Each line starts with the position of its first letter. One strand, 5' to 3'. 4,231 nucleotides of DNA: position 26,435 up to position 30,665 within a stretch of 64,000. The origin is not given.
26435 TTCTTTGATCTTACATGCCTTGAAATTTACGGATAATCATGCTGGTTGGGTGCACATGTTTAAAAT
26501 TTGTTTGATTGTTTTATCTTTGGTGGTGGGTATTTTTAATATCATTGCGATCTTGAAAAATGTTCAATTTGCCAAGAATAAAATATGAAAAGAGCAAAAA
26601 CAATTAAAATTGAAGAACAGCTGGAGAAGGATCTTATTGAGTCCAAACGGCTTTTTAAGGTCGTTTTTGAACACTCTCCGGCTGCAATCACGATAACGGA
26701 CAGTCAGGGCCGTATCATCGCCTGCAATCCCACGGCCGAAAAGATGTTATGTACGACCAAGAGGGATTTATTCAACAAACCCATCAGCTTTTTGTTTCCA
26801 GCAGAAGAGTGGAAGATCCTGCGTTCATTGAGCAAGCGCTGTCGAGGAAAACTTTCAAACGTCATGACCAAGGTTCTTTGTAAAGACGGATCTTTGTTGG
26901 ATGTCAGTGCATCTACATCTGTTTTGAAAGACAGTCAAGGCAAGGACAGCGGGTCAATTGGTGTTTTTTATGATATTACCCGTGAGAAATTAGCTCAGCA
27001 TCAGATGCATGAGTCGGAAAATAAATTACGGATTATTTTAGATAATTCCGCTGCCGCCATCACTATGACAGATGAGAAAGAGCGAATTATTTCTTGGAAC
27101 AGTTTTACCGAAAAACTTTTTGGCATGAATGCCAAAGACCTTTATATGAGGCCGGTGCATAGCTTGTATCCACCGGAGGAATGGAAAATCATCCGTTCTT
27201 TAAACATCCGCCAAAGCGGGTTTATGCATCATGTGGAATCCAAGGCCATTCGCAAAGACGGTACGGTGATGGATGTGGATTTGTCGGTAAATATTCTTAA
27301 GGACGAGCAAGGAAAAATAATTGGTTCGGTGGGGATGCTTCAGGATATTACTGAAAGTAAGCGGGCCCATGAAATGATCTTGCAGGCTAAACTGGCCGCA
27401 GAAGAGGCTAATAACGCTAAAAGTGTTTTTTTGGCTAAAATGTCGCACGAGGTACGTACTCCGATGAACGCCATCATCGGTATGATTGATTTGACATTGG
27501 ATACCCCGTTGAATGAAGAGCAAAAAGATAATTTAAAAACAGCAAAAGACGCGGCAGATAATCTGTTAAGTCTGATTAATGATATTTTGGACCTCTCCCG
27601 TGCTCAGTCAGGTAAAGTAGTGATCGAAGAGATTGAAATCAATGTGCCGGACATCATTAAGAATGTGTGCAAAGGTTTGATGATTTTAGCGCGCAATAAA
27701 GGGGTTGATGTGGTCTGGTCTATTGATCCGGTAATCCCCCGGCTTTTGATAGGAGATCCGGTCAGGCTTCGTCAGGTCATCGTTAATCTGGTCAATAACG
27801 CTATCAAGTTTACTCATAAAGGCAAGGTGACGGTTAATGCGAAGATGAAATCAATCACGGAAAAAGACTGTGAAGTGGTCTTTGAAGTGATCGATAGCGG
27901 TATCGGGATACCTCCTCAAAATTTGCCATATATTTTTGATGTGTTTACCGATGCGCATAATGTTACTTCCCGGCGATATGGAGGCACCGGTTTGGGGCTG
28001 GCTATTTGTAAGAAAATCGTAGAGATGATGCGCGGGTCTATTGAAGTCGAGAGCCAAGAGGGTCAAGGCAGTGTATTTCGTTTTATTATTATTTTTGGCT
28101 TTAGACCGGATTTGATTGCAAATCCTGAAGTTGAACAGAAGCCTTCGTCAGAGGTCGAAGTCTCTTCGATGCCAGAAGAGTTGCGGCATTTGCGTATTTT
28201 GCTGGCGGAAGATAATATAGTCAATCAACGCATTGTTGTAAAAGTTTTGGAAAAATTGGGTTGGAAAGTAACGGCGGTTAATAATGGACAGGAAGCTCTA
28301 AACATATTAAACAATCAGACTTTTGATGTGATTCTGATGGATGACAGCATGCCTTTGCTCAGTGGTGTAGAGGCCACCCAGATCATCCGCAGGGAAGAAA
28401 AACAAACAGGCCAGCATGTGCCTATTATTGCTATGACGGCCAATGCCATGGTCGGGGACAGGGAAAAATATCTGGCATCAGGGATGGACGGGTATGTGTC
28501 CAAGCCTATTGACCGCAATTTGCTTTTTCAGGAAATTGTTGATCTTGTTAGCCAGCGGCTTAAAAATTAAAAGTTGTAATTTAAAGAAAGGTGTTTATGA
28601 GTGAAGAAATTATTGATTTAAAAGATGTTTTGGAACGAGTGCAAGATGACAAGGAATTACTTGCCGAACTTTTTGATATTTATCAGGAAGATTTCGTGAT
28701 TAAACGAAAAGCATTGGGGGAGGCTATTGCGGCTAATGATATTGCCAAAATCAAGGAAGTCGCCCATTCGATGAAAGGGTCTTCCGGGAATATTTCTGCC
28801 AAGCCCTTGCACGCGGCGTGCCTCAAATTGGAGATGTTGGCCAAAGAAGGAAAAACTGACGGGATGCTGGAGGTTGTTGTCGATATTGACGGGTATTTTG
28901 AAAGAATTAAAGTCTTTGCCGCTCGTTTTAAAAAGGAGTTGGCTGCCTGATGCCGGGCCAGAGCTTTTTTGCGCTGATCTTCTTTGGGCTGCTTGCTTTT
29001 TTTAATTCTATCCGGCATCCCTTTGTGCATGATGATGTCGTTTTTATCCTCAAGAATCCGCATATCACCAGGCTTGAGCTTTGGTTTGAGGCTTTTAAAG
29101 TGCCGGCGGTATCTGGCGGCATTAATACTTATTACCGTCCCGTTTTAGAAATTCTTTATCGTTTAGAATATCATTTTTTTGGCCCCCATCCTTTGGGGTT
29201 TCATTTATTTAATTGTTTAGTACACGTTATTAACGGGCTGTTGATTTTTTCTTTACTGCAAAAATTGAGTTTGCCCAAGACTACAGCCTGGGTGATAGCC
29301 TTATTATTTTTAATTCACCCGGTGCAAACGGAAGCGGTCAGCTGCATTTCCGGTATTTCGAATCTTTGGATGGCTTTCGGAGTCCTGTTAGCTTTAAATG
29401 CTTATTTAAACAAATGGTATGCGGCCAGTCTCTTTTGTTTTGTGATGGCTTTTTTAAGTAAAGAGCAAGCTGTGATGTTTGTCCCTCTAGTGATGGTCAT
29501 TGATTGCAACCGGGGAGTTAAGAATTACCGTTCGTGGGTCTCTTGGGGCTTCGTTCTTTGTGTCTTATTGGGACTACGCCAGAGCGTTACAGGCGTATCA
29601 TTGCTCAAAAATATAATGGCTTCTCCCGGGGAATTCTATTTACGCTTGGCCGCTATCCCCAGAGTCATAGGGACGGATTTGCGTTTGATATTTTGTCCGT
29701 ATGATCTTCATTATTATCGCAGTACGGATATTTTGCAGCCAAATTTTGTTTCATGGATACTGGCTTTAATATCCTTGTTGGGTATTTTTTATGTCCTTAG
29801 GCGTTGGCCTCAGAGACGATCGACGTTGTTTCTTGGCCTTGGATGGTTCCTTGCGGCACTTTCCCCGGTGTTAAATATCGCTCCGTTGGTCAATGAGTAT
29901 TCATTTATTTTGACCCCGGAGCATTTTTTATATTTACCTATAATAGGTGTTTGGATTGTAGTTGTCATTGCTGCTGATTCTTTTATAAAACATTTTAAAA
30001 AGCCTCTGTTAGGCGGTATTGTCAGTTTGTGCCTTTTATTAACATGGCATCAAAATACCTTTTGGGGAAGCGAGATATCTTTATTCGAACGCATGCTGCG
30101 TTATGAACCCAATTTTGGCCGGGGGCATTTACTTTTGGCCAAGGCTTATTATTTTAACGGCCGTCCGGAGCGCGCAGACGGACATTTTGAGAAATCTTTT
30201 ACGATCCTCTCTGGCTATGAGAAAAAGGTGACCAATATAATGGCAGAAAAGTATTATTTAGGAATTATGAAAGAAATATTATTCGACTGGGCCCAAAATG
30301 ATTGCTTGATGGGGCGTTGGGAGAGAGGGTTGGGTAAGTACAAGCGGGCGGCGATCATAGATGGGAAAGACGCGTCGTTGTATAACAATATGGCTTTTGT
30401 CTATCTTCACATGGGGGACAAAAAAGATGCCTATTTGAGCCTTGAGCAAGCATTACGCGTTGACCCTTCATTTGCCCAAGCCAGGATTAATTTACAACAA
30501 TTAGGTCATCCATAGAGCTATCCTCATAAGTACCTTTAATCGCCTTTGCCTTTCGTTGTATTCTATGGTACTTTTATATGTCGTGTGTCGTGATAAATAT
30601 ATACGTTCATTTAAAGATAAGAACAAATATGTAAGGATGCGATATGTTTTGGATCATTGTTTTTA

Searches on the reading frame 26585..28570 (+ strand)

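Call 21: search_protein_families(library=pfam, proteins=[window:26585-28570:+], max_evalue=0.0001)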
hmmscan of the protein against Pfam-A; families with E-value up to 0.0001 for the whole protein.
window:26585-28570:+ (661 aa): 10 families
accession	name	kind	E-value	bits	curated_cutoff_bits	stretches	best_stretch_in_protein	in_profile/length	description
PF02518.31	HATPase_c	-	9.1e-31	107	26.4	1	390-501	1-106/111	Histidine kinase-, DNA gyrase B-, and HSP90-like ATPase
PF00072.30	Response_reg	-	2.8e-25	89.1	30.2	1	538-651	1-110/111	Response regulator receiver domain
PF13426.13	PAS_9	-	1.1e-23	83.8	27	2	32-132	1-102/103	PAS domain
PF00512.31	HisKA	-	1.2e-20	73.7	26.9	1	279-343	2-66/66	His Kinase A (phospho-acceptor) domain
PF00989.32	PAS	-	4.5e-20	72.2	22.6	2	148-255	3-113/113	PAS fold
PF08448.16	PAS_4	-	2.2e-17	63.7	23.1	2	28-135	1-109/110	PAS fold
PF13188.13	PAS_8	-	5.6e-14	51.9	21.8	1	23-58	2-37/65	PAS domain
PF08447.18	PAS_3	-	8.8e-09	36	25.6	0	168-250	1-87/89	PAS fold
PF13596.12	PAS_10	-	1.9e-06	28.9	22.1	0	149-256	2-106/106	PAS domain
PF12860.13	PAS_7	-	9.7e-05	22.9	27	0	152-184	1-33/115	PAS fold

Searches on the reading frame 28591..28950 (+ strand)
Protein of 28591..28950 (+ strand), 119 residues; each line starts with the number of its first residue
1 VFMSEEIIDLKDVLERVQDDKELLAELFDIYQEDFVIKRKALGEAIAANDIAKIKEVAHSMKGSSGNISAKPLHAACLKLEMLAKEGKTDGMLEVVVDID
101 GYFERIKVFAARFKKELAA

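Call 21: search_protein_families(library=pfam, proteins=[window:28591-28950:+], max_evalue=0.0001)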
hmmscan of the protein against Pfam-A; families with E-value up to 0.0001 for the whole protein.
window:28591-28950:+ (119 aa): 1 family
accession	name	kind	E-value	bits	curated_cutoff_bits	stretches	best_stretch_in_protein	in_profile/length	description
PF01627.28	Hpt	-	2.3e-11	44.2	24.6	1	27-104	2-79/84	Hpt domain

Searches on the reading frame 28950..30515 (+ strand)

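Call 21: search_protein_families(library=pfam, proteins=[window:28950-30515:+], max_evalue=0.0001)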
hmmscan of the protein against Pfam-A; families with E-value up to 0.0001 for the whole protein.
window:28950-30515:+ (521 aa): 9 families
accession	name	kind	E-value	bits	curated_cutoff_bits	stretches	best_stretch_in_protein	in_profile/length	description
PF07719.23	TPR_2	-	6.7e-10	38.8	27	0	475-507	1-33/34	Tetratricopeptide repeat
PF13431.12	TPR_17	-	4.1e-09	36.4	24.4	0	464-494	2-32/34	Tetratricopeptide repeat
PF14559.12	TPR_19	-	7.5e-08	33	25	0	376-409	11-44/68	Tetratricopeptide repeat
PF00515.34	TPR_1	-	7.5e-08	32.3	27.8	1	475-508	1-34/34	Tetratricopeptide repeat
PF13414.12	TPR_11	-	2.2e-06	27.7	26.8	0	454-489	7-42/42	TPR repeat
PF13181.12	TPR_8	-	3.8e-06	27.1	25.7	0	475-507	1-33/34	Tetratricopeptide repeat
PF13428.12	TPR_14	-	4.3e-05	24.2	23.5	0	478-517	4-43/44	Tetratricopeptide repeat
PF13424.12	TPR_12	-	5.8e-05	23.6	30.1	0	448-505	10-75/77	Tetratricopeptide repeat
PF13371.12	TPR_9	-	7.7e-05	23.1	35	0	456-513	10-67/73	Tetratricopeptide repeat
